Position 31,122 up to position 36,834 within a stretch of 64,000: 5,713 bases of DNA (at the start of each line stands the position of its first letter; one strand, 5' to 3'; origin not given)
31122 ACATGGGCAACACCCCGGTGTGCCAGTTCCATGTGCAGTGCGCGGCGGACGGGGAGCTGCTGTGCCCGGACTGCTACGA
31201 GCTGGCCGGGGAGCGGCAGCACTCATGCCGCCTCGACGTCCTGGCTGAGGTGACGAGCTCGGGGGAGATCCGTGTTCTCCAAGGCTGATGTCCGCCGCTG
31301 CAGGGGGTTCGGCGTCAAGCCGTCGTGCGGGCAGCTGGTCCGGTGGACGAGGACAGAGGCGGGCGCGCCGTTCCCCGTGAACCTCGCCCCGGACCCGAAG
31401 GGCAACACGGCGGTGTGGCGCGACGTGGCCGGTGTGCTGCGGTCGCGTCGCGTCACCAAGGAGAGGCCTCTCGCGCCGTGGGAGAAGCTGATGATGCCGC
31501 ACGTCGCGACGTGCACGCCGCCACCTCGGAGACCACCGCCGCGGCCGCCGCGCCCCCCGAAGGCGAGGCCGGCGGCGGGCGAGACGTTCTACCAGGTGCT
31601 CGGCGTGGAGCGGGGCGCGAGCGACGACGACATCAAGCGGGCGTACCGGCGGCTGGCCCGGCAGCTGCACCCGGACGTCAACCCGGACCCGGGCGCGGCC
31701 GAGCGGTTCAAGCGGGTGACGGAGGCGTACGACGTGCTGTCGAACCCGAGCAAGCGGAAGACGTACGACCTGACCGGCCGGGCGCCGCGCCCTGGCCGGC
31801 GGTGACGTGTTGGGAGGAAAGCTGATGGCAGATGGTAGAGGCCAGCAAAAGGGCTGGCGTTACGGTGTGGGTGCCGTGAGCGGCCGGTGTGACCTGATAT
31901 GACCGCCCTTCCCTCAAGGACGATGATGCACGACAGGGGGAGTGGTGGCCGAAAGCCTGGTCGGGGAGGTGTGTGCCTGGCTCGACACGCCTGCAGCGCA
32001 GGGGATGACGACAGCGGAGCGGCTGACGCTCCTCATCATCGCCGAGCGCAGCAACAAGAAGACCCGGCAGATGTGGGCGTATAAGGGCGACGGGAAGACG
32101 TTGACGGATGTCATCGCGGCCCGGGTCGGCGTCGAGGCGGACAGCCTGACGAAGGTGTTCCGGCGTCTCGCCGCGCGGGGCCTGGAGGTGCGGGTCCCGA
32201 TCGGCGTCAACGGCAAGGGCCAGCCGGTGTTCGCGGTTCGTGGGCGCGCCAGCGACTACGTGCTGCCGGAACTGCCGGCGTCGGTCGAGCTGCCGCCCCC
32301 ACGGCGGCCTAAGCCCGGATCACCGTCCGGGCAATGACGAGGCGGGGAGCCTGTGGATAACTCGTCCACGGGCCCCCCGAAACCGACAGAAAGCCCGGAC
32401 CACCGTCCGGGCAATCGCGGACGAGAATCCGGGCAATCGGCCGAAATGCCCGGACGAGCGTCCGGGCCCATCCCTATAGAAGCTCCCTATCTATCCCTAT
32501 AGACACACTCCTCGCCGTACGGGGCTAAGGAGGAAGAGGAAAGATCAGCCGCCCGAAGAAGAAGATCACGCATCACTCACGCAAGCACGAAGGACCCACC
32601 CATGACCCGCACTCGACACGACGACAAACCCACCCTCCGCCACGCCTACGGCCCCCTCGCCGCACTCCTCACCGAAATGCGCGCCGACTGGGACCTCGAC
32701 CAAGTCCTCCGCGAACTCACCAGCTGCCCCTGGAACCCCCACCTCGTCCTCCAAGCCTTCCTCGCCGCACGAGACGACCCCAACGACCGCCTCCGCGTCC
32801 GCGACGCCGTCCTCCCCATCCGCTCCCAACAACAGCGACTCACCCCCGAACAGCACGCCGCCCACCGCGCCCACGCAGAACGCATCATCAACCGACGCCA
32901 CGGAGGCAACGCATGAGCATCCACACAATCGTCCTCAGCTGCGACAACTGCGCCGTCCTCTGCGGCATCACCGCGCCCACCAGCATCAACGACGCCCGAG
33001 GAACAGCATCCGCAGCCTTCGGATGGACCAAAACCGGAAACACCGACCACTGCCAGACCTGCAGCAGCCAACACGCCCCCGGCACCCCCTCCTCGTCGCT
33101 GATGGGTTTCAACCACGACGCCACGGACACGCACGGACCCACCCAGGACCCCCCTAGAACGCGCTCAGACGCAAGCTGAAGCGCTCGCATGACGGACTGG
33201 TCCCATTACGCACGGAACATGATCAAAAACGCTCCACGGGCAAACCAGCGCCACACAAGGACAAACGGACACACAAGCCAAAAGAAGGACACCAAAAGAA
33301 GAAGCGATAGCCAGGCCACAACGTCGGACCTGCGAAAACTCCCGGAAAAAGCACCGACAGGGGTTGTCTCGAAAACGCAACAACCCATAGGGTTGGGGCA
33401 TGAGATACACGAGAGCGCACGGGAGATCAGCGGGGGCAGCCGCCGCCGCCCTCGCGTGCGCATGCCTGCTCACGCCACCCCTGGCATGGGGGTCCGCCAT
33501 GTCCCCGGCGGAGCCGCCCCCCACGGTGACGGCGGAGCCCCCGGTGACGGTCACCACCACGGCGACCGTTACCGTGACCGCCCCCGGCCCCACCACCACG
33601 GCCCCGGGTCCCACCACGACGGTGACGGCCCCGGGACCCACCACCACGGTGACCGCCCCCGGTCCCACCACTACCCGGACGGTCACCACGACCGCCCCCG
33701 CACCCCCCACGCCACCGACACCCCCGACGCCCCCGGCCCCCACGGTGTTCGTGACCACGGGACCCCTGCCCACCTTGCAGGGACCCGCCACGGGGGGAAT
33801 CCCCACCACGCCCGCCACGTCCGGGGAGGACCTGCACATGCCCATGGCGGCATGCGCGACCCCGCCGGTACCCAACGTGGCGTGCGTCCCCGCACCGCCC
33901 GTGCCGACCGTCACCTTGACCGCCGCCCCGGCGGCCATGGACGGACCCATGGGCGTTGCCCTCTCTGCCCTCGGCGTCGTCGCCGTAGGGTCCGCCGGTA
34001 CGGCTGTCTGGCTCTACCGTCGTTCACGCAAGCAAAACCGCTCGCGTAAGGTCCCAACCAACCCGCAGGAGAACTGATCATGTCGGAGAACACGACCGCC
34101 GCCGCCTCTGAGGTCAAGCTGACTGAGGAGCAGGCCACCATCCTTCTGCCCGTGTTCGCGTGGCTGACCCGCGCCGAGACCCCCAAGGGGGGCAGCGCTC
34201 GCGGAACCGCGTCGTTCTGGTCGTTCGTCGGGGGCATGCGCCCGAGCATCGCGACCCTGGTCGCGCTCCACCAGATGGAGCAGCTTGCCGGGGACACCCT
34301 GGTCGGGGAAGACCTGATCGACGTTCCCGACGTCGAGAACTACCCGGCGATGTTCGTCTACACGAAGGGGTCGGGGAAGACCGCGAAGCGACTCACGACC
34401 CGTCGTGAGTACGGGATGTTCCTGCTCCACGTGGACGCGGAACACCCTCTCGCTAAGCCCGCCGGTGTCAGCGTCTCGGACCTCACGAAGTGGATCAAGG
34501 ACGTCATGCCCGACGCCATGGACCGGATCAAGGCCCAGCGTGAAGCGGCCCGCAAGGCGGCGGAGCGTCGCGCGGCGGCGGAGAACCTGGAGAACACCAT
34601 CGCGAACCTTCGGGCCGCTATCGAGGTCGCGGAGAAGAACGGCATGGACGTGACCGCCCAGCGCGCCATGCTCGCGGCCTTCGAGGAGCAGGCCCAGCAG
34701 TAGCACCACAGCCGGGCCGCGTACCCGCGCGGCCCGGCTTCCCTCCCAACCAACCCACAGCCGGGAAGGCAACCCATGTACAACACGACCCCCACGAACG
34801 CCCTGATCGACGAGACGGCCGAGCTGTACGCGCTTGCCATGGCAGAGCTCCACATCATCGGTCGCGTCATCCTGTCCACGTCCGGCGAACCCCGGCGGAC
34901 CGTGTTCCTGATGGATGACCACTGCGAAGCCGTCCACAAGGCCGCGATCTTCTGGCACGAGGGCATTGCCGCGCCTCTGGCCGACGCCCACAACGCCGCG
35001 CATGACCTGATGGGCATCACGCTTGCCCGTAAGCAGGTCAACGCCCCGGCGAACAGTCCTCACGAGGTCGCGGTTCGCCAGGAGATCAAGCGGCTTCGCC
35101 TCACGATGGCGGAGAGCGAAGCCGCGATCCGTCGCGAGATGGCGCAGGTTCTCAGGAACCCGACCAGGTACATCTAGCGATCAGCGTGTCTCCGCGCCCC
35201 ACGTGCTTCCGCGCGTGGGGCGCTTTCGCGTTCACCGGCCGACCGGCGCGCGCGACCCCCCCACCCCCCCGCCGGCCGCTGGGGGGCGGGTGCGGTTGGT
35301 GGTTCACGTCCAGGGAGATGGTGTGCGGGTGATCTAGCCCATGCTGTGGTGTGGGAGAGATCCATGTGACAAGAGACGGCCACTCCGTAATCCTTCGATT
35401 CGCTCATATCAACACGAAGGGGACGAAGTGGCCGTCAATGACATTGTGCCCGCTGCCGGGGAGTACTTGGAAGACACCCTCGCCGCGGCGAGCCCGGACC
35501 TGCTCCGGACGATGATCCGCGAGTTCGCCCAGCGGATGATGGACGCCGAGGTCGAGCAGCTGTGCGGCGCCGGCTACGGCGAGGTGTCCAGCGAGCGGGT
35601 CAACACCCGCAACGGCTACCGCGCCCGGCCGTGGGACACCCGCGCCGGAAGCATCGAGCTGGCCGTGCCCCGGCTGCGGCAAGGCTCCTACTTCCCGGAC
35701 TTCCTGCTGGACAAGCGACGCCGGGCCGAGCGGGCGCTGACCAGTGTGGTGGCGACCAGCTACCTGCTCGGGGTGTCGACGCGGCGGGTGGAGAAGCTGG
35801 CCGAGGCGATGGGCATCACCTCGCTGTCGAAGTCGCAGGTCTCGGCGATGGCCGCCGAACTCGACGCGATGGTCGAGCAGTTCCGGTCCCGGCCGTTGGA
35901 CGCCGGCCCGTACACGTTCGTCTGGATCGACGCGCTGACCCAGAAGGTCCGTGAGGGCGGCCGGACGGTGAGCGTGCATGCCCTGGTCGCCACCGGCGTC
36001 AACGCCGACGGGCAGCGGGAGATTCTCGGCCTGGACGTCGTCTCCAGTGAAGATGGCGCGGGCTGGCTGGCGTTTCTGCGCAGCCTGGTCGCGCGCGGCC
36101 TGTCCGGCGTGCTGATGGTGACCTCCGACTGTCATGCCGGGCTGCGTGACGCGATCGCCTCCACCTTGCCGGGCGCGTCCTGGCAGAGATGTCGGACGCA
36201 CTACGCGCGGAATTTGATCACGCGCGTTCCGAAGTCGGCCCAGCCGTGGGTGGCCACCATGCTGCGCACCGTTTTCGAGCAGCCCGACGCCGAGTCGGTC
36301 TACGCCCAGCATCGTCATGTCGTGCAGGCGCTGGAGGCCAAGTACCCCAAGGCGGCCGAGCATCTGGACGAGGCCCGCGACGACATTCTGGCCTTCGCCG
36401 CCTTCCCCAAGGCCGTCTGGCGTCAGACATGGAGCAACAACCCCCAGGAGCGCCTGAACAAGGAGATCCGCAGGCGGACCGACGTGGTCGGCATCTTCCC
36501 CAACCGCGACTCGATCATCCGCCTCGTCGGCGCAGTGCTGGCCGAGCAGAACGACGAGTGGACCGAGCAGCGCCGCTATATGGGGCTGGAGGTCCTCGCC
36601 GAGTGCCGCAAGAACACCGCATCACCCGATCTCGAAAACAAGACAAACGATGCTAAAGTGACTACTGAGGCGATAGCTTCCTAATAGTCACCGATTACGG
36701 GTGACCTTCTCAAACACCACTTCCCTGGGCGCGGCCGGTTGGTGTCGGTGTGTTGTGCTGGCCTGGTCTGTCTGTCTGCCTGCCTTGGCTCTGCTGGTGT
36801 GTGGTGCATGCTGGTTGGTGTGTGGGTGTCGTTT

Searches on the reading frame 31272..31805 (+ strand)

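Call 18: search_protein_families(library=pfam, proteins=[window:31272-31805:+], max_evalue=0.001)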
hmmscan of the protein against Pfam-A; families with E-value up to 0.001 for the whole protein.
window:31272-31805:+ (177 aa): 1 family
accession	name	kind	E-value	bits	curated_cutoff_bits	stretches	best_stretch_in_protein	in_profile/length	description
PF00226.36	DnaJ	-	3e-26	91.7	27.8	1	106-166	2-63/63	DnaJ domain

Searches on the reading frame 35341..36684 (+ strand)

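Call 7: search_protein_families(library=pfam, proteins=[window:35341-36684:+], max_evalue=0.01)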
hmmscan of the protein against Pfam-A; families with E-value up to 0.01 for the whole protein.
window:35341-36684:+ (447 aa): 2 families
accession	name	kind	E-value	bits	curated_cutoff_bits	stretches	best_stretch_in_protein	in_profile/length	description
PF00872.24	Transposase_mut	-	1.5e-135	452.4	21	1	46-409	17-378/379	Transposase, Mutator family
PF10551.15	MULE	-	2.9e-07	31.3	27.6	1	213-290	16-98/99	MULE transposase domain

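Call 8: search_protein_families(library=ncbifam, proteins=[window:35341-36684:+], max_evalue=0.01)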
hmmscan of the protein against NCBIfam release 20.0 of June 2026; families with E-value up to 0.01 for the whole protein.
window:35341-36684:+ (447 aa): 4 families
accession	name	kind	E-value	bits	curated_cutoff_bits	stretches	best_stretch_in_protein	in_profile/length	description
NF033543.2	transpos_IS256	equivalog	1.5e-101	339.8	150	1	71-402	1-337/338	IS256 family transposase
NF041731.2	transpos_ISH6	equivalog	3.3e-19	68.9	240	2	48-292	23-266/414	ISH6 family transposase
NF033544.1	transpos_IS1249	exception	0.00039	19.7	300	1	222-294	112-179/382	IS1249 family transposase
NF033572.1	transpos_ISKra4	equivalog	0.0012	18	205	1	39-199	14-192/422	ISKra4 family transposase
